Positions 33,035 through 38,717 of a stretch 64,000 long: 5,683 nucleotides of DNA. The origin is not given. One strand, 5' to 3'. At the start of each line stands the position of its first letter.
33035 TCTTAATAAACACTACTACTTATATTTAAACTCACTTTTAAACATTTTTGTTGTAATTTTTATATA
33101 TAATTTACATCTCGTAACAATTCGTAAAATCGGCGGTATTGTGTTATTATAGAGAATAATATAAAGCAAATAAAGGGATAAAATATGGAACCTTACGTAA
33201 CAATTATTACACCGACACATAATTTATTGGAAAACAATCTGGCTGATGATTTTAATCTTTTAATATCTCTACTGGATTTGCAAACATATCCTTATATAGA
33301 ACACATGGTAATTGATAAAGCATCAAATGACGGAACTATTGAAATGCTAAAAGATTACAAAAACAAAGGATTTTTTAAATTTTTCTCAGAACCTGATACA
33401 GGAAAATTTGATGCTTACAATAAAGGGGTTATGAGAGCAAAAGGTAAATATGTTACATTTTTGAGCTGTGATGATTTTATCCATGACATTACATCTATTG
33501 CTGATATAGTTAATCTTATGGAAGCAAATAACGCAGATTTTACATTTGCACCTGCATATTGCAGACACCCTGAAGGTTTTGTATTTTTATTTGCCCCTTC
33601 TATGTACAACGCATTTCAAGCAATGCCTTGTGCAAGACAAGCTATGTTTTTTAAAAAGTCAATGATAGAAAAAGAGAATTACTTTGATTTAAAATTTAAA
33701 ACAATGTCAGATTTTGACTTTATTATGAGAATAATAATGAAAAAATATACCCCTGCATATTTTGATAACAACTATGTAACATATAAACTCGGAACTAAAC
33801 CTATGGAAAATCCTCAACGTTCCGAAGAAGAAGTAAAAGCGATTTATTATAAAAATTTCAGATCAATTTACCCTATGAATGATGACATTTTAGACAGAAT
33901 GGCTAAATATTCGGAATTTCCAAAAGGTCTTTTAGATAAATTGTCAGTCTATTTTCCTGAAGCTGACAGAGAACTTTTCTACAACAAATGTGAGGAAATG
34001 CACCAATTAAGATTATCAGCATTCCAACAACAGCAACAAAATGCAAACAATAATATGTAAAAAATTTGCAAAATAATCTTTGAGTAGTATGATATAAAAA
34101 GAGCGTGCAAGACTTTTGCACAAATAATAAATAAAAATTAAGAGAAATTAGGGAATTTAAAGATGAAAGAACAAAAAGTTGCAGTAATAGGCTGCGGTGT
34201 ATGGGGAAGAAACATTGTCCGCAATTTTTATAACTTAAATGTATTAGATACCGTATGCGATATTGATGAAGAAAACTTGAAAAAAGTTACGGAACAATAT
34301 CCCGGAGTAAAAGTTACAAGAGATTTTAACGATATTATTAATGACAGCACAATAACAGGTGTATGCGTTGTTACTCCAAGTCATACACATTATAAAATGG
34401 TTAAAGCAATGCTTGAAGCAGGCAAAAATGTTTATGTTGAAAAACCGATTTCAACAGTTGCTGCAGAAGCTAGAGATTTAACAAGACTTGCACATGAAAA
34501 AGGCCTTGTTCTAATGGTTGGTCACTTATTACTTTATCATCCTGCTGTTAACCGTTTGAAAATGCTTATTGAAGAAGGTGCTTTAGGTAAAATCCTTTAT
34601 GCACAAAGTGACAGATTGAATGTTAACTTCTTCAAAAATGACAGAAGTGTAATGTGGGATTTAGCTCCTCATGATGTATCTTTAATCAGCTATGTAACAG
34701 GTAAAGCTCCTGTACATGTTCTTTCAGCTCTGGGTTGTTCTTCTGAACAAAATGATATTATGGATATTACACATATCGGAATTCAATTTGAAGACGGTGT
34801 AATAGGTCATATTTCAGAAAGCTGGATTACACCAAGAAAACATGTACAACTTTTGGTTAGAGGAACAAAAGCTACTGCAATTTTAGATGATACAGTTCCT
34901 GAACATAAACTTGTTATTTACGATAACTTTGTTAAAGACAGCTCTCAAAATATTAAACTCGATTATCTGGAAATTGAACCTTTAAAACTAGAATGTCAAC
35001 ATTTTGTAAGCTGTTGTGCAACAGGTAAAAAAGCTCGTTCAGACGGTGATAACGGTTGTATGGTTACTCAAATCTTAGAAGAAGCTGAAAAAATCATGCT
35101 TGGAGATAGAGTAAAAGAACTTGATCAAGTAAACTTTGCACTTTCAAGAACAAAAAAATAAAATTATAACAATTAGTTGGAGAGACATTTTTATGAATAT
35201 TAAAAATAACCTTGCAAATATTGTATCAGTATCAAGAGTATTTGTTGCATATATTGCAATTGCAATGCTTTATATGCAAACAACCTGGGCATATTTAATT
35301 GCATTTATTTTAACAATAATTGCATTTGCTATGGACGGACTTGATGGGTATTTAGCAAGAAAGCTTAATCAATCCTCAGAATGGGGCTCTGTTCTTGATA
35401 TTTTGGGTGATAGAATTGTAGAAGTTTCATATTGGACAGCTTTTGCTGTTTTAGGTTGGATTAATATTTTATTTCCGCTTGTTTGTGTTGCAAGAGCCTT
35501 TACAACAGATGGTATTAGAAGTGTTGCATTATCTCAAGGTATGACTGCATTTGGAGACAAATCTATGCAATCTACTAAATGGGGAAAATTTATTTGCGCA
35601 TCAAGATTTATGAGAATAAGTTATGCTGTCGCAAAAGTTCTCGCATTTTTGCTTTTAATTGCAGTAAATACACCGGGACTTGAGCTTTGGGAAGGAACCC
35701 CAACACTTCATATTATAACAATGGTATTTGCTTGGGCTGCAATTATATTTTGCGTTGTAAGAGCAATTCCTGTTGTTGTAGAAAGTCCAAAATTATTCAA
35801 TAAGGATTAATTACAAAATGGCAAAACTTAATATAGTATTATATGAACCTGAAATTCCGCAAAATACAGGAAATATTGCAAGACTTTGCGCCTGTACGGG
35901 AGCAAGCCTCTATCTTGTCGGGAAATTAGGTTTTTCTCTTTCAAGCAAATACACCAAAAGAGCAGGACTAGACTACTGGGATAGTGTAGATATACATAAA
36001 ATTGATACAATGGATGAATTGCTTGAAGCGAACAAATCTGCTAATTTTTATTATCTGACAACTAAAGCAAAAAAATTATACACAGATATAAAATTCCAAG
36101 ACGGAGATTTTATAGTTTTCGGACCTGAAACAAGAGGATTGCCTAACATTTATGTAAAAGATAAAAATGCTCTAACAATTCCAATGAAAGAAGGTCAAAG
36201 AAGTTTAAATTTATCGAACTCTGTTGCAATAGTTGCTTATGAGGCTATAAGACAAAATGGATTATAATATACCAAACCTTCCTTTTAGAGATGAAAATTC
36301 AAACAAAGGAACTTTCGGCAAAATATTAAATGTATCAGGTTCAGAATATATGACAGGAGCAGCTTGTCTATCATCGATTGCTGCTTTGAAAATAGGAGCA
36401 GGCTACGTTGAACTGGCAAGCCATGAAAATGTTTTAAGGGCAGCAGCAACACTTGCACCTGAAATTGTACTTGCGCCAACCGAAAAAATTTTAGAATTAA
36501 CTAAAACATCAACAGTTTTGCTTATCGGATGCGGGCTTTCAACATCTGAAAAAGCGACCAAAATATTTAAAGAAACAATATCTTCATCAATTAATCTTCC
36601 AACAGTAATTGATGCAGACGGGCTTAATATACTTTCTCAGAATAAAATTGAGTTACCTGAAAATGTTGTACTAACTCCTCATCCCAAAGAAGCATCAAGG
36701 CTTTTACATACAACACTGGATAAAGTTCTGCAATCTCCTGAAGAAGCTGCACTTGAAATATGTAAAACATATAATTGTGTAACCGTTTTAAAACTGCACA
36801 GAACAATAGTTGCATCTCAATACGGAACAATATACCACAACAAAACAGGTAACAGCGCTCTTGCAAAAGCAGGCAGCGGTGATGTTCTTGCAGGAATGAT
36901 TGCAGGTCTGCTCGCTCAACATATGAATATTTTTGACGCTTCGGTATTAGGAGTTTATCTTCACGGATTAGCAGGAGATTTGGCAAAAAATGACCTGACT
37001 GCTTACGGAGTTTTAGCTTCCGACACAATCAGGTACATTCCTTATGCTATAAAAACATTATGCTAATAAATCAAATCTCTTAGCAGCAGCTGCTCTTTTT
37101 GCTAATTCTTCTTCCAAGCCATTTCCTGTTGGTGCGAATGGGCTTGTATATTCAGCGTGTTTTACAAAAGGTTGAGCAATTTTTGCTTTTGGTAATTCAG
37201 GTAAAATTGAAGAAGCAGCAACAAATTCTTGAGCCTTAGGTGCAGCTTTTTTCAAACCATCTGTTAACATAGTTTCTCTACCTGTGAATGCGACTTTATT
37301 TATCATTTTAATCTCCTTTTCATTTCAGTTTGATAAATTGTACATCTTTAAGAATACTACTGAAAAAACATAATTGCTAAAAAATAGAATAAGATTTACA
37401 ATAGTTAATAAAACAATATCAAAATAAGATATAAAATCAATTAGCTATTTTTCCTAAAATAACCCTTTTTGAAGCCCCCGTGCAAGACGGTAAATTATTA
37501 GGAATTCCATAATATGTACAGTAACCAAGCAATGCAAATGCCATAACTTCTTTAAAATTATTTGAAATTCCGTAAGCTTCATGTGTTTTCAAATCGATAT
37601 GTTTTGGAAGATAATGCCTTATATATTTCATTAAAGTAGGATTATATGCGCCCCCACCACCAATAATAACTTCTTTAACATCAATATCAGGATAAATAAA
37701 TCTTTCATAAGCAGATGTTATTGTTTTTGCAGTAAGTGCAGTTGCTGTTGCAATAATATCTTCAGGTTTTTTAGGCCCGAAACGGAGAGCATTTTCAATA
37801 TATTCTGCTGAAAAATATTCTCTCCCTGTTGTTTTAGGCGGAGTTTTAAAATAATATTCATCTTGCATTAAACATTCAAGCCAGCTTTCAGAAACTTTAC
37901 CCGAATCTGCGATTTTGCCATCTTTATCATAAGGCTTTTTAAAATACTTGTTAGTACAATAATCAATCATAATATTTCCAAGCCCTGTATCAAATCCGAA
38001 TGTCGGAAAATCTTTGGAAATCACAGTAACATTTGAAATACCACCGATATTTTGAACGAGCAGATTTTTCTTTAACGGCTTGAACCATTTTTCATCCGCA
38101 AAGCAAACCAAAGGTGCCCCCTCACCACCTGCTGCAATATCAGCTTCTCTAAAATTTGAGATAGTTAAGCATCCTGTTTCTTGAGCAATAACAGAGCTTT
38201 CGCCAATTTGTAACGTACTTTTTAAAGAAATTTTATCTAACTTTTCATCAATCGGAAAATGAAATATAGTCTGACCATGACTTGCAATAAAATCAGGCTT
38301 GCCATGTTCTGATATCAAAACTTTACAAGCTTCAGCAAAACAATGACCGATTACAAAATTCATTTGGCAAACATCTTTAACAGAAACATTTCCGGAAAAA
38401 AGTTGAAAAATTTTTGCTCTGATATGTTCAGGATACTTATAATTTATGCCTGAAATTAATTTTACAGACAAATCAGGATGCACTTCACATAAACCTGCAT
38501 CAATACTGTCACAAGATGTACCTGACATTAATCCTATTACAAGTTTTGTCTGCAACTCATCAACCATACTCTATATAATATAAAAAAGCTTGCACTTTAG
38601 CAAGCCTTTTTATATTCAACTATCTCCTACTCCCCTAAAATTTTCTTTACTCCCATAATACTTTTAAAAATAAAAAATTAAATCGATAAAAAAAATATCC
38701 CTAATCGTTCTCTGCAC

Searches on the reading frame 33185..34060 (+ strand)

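Call 73: search_protein_families(library=pfam, proteins=[window:33185-34060:+], max_evalue=0.000001)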
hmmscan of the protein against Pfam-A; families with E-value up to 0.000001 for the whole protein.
window:33185-34060:+ (291 aa): 1 family
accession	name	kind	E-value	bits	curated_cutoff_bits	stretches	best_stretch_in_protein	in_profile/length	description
PF00535.33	Glycos_transf_2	-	1.4e-17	64.6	23.3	1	6-185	1-160/168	Glycosyl transferase family 2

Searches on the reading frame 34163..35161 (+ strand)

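Call 73: search_protein_families(library=pfam, proteins=[window:34163-35161:+], max_evalue=0.000001)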
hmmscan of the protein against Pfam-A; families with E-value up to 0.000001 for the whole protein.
window:34163-35161:+ (332 aa): 3 families
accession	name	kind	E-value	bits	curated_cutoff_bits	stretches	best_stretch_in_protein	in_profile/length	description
PF01408.29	GFO_IDH_MocA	-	3.4e-25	89.5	24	1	5-121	2-120/120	Oxidoreductase family, NAD-binding Rossmann fold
PF22725.1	GFO_IDH_MocA_C3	-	1.2e-14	54.8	27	1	130-239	2-123/124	GFO/IDH/MocA C-terminal domain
PF02894.22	GFO_IDH_MocA_C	-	3.5e-07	30.7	22.9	1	133-306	1-204/218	Oxidoreductase family, C-terminal alpha/beta domain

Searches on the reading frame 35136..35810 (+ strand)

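Call 73: search_protein_families(library=pfam, proteins=[window:35136-35810:+], max_evalue=0.000001)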
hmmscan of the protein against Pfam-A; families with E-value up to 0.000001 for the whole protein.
window:35136-35810:+ (224 aa): 1 family
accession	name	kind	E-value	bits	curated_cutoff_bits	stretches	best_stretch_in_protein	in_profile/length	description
PF01066.26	CDP-OH_P_transf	-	1.3e-20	74.8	22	1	25-207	2-151/152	CDP-alcohol phosphatidyltransferase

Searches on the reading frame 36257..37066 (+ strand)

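Call 3: search_protein_families(library=pfam, proteins=[window:36257-37066:+], max_evalue=1)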
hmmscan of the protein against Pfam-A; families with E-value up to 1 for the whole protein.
window:36257-37066:+ (269 aa): 4 families
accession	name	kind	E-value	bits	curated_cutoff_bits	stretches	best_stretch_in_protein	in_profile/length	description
PF01256.23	Carb_kinase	-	1.3e-54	185.7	27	1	26-262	4-241/242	NAD(P)H-hydrate dehydratase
PF08543.17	Phos_pyr_kin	-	0.00053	19.9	27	1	133-228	117-220/246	Phosphomethylpyrimidine kinase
PF02110.20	HK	-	0.023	14.5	27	1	163-248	142-227/247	Hydroxyethylthiazole kinase family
PF16917.10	BPL_LplA_LipB_2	-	0.11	12.4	27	1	32-82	16-64/183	Biotin/lipoate A/B protein ligase family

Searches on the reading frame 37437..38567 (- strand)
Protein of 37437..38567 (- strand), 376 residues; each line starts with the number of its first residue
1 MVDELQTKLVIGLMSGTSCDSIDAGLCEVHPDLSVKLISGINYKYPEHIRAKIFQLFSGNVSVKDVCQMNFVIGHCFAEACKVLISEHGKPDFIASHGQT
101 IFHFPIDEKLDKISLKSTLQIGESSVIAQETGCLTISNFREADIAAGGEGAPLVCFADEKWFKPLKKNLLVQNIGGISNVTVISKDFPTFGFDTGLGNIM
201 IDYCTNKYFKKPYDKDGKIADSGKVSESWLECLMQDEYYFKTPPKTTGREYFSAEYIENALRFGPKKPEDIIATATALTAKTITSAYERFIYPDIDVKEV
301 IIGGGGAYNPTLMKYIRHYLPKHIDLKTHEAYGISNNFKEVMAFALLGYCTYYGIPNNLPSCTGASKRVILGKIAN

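Call 3: search_protein_families(library=pfam, proteins=[window:37437-38567:-], max_evalue=1)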
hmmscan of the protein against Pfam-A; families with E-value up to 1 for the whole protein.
window:37437-38567:- (376 aa): 1 family
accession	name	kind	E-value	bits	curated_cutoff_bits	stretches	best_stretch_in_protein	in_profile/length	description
PF03702.20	AnmK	-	1.8e-93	314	24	1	9-374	2-364/367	Anhydro-N-acetylmuramic acid kinase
